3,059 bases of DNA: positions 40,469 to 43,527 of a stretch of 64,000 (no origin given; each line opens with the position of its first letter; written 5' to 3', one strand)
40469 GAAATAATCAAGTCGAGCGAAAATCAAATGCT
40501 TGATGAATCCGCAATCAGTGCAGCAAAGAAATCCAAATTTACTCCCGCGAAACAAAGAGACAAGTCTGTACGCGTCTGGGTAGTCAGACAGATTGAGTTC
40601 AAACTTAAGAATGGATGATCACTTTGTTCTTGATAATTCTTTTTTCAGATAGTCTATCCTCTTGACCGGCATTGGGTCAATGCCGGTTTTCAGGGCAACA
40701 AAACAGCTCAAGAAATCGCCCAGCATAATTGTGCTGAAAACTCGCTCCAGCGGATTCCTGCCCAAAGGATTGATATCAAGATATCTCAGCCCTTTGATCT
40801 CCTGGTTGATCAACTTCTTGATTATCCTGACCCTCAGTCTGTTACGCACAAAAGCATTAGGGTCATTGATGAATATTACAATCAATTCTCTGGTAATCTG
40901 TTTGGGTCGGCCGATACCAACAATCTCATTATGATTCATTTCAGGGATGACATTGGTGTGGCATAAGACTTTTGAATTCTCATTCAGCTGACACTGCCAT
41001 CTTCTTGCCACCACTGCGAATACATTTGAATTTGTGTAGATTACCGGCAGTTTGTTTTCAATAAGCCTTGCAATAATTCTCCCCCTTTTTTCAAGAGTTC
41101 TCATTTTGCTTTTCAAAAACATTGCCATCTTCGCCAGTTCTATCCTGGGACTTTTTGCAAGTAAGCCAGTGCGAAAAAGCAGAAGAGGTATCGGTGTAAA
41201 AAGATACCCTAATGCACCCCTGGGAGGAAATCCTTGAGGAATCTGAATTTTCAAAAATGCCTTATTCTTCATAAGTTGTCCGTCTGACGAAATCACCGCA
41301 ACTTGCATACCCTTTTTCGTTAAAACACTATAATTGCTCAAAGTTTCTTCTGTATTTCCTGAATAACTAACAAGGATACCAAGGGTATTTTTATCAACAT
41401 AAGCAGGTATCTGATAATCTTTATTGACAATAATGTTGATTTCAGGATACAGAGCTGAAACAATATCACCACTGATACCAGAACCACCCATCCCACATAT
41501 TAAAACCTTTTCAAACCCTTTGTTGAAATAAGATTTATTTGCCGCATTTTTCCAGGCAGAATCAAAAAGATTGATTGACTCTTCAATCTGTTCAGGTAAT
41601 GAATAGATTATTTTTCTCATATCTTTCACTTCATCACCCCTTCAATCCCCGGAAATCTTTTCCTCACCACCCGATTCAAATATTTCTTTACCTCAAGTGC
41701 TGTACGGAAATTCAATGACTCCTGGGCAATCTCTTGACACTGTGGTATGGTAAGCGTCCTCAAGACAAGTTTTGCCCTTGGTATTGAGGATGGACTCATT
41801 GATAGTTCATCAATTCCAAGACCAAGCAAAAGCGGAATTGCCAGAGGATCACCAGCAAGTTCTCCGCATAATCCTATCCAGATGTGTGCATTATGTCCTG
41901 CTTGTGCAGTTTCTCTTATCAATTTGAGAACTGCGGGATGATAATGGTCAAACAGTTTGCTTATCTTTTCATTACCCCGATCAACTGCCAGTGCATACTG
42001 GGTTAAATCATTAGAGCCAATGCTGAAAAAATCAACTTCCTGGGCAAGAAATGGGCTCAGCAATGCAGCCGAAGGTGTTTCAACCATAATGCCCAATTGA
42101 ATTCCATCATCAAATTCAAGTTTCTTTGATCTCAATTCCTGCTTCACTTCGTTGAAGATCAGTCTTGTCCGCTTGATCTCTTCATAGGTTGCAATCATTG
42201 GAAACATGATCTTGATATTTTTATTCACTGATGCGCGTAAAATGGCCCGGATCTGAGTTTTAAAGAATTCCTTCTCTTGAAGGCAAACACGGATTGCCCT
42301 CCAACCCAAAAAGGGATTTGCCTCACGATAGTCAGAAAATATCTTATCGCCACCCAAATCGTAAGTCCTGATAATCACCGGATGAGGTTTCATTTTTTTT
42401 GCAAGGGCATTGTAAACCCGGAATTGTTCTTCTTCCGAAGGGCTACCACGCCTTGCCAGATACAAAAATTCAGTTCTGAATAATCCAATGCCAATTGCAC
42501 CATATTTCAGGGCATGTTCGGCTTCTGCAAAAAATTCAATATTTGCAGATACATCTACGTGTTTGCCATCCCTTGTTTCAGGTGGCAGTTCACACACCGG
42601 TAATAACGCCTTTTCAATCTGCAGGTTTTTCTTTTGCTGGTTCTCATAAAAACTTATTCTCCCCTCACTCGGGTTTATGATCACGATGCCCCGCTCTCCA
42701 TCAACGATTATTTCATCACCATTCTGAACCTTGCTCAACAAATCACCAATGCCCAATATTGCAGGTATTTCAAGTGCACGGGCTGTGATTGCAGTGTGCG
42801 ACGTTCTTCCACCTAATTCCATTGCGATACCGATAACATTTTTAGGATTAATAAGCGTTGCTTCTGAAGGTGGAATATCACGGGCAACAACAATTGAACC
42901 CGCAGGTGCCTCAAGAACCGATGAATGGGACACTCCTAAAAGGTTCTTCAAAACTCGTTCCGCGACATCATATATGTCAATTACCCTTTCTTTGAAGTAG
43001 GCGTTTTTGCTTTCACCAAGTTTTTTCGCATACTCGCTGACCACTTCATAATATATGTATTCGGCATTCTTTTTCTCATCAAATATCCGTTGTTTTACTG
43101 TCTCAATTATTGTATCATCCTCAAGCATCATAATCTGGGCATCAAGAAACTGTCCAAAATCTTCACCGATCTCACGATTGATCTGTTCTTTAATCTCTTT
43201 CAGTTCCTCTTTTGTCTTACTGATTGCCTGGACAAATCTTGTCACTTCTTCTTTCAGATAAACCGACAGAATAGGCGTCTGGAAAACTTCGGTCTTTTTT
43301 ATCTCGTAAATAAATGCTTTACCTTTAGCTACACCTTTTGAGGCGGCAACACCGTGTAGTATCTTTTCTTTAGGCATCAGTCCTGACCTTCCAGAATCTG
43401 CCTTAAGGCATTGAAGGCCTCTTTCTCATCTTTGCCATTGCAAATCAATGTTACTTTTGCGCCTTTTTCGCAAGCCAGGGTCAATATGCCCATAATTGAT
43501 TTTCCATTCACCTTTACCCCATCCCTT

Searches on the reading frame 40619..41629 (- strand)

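Call 48: search_protein_families(library=pfam, proteins=[window:40619-41629:-], max_evalue=0.00001)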
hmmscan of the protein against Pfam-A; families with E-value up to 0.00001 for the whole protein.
window:40619-41629:- (336 aa): 1 family
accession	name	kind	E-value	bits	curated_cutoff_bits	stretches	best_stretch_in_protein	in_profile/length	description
PF10432.14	bact-PGI_C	-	8.4e-44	149.6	24.5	1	185-332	7-151/151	Bacterial phospho-glucose isomerase C-terminal SIS domain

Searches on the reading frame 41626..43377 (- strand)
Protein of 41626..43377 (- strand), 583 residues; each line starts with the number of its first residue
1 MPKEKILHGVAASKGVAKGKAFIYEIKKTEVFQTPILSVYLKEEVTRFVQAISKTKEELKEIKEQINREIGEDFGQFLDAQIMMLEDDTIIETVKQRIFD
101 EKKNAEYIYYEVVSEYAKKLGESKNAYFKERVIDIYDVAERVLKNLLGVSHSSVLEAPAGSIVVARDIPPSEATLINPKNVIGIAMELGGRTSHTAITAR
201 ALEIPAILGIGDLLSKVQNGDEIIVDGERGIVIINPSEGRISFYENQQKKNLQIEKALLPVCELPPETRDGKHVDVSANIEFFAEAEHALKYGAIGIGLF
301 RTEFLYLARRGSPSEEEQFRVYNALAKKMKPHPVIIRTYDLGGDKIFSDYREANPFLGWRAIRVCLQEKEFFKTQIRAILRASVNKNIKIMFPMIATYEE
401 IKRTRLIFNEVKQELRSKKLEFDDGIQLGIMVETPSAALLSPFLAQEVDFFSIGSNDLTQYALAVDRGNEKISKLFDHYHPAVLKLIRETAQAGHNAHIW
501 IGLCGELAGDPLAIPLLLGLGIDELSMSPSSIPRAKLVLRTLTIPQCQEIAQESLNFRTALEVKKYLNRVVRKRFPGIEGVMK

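Call 47: search_protein_families(library=pfam, proteins=[window:41626-43377:-], max_evalue=0.00001)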
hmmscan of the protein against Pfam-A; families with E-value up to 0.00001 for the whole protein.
window:41626-43377:- (583 aa): 3 families
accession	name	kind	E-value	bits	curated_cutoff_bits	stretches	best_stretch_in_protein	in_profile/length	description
PF02896.24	PEP-utilizers_C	-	9.3e-109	363.5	22.8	1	264-542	10-291/293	PEP-utilising enzyme, PEP-binding domain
PF05524.18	PEP-utilisers_N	-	5.3e-26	91.6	24.4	1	8-131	1-121/121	PEP-utilising enzyme, N-terminal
PF00391.29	PEP-utilizers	-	2.5e-21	75.5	23.1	1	158-230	2-72/72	PEP-utilising enzyme, mobile domain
